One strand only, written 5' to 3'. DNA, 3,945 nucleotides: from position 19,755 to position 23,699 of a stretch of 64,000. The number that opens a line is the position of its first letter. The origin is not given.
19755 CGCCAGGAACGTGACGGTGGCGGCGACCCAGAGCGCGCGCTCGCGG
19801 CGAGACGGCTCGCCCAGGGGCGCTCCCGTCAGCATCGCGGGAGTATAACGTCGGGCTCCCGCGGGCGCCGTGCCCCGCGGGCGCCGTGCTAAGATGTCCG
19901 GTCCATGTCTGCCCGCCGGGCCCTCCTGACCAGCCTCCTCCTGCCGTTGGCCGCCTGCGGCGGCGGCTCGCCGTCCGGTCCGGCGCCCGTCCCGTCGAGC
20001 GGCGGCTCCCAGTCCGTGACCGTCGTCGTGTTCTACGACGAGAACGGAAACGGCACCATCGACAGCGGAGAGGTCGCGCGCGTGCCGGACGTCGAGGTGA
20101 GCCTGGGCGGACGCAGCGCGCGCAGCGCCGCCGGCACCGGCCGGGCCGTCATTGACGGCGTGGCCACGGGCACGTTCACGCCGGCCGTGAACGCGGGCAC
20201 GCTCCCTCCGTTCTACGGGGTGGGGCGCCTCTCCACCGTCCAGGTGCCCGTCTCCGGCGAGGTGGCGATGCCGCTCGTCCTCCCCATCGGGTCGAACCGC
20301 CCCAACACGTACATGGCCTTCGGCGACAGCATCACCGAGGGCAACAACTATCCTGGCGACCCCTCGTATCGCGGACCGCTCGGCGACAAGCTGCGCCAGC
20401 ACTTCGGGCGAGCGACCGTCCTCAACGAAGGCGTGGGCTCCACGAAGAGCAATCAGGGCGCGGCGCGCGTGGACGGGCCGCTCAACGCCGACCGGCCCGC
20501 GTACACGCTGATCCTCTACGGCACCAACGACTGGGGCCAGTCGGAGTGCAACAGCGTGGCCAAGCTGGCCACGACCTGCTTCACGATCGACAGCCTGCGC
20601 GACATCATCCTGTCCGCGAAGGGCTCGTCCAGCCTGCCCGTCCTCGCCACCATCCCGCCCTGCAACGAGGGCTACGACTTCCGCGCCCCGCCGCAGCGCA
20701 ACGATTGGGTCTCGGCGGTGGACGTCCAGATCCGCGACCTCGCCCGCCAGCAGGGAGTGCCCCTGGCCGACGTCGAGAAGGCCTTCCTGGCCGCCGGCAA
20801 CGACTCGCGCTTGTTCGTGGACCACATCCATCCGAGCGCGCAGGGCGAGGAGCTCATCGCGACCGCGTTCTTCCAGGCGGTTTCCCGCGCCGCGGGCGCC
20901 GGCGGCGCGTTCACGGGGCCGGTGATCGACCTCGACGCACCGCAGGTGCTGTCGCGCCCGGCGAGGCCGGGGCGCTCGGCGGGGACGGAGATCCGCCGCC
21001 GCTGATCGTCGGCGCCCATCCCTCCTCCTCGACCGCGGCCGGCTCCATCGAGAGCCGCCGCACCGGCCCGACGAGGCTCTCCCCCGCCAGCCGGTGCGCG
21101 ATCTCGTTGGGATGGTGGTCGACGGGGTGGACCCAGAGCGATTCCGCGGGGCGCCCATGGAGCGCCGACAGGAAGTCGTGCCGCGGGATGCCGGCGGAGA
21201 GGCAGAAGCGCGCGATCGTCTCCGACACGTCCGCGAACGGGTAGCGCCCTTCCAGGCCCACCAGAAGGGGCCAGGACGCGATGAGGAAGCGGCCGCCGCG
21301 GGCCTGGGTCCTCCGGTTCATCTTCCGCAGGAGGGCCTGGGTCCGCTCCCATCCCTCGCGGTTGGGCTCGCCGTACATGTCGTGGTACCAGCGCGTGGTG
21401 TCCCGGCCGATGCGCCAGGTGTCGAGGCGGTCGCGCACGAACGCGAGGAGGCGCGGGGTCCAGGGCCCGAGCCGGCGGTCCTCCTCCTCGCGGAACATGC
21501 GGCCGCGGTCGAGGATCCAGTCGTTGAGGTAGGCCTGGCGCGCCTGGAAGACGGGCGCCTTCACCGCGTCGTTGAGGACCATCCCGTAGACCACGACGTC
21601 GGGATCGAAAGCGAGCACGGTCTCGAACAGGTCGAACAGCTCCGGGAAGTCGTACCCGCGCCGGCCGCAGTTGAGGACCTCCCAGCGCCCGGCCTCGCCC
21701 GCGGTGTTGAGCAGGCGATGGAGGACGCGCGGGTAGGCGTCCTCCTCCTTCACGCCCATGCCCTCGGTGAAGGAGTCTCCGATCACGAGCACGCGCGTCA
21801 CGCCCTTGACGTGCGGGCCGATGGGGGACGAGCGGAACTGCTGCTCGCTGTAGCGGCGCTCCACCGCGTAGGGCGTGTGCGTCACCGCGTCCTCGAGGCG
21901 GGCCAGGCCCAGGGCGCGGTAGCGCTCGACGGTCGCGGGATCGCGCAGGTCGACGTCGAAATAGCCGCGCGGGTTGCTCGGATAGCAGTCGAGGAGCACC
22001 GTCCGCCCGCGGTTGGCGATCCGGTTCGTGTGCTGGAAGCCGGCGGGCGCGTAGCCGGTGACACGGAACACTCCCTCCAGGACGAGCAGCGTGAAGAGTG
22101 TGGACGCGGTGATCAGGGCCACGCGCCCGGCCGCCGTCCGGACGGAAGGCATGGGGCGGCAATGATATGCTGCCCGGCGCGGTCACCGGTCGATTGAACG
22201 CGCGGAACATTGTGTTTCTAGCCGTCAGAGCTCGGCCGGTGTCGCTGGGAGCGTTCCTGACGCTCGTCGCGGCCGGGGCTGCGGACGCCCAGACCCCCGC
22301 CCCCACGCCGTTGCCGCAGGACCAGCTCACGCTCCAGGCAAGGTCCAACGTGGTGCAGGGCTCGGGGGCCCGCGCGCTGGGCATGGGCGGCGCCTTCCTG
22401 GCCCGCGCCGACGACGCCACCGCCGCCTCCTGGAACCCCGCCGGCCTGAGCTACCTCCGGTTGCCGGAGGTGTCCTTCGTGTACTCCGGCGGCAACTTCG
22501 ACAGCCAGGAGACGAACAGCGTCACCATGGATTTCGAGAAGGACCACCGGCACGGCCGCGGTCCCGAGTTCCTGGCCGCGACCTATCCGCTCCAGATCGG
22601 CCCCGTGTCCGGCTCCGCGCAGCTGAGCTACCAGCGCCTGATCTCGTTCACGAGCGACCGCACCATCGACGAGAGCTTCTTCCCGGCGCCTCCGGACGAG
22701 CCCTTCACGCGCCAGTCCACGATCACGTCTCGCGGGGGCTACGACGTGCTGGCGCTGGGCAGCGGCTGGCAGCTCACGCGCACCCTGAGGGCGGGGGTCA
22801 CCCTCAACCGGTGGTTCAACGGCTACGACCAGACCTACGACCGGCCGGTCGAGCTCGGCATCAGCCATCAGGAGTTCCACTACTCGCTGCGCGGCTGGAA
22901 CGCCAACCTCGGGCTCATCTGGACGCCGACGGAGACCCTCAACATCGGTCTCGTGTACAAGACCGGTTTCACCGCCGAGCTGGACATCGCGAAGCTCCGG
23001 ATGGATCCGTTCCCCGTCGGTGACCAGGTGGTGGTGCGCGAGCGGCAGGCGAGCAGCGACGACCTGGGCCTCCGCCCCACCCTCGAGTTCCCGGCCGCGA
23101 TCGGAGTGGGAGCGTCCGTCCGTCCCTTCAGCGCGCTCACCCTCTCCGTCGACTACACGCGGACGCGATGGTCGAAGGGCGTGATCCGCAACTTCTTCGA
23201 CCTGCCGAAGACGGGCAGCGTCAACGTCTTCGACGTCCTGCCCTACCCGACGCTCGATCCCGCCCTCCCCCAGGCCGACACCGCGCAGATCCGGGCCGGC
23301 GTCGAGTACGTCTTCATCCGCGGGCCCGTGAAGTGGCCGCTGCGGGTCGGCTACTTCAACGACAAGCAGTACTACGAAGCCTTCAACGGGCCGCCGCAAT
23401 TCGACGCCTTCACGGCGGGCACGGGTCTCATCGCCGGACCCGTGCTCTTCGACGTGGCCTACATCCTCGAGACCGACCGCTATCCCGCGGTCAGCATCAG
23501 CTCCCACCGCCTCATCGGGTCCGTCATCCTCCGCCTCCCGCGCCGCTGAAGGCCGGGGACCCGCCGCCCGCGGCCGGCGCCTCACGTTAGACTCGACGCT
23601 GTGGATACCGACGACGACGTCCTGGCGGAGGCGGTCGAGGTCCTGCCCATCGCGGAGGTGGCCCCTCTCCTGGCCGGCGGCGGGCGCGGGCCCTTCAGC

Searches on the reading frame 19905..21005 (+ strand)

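Call 53: search_protein_families(library=pfam, proteins=[window:19905-21005:+], max_evalue=0.00001)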
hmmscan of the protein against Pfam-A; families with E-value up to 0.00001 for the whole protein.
window:19905-21005:+ (366 aa): 2 families
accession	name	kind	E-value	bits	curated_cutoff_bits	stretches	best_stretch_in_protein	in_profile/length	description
PF13472.12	Lipase_GDSL_2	-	3.2e-24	86.8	32.9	1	138-316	1-177/178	GDSL-like Lipase/Acylhydrolase family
PF00657.28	Lipase_GDSL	-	3.9e-12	47.2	23.6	1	136-321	1-207/208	GDSL-like Lipase/Acylhydrolase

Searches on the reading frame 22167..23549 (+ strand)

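Call 53: search_protein_families(library=pfam, proteins=[window:22167-23549:+], max_evalue=0.00001)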
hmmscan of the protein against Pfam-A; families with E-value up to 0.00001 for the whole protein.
window:22167-23549:+ (460 aa): 1 family
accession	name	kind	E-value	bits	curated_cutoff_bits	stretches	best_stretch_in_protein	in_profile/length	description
PF03349.22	Toluene_X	-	7.1e-07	28.5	29.7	0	243-337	204-292/421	Outer membrane protein transport protein (OMPP1/FadL/TodX)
